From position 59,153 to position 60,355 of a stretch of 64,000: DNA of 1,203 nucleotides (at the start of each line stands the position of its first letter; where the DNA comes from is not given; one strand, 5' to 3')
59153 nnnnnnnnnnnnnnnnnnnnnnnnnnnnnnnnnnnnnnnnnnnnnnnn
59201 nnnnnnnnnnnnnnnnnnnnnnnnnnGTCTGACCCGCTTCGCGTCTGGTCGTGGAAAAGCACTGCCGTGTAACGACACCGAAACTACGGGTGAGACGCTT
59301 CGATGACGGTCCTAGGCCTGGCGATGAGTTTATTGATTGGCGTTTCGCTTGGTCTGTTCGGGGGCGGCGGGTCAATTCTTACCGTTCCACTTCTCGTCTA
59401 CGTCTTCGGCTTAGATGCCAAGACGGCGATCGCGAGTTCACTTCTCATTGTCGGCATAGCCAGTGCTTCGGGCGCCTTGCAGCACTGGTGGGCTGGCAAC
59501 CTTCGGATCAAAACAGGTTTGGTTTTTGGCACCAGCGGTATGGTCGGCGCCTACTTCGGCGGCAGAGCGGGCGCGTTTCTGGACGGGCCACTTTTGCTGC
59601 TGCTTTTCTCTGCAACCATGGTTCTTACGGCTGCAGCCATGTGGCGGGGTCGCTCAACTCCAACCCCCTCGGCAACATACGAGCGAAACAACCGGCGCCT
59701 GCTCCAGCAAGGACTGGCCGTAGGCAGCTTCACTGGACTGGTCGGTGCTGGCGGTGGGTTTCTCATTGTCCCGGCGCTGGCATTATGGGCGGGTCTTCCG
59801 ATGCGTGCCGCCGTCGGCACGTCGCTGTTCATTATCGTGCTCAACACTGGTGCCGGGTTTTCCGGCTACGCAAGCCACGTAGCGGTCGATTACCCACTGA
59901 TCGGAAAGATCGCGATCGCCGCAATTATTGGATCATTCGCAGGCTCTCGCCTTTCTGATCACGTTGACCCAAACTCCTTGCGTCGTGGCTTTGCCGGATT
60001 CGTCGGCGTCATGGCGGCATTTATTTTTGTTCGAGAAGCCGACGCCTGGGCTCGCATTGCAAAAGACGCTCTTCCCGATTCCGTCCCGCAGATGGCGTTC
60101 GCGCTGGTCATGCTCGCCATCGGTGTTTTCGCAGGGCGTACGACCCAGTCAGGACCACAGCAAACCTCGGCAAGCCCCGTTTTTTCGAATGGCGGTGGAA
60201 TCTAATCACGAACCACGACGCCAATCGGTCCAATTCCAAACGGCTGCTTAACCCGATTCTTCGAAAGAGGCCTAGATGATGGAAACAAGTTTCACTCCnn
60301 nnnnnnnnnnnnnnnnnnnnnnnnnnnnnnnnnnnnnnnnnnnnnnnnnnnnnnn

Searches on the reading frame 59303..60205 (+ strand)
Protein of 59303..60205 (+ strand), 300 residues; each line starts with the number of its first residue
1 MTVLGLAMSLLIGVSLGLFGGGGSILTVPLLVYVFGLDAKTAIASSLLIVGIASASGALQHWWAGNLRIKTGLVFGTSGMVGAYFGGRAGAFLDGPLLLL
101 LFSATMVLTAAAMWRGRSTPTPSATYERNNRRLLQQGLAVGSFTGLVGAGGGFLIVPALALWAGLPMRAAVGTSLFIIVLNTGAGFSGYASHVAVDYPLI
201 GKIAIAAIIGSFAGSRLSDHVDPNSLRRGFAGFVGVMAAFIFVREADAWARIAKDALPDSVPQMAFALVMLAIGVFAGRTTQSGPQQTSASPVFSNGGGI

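Call 48: search_protein_families(library=pfam, proteins=[window:59303-60205:+], max_evalue=0.001)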
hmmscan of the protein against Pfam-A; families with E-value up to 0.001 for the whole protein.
window:59303-60205:+ (300 aa): 1 family
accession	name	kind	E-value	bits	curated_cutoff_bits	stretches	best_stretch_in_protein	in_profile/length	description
PF01925.25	TauE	-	4.3e-49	167.8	32.6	1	6-240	2-236/237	Sulfite exporter TauE/SafE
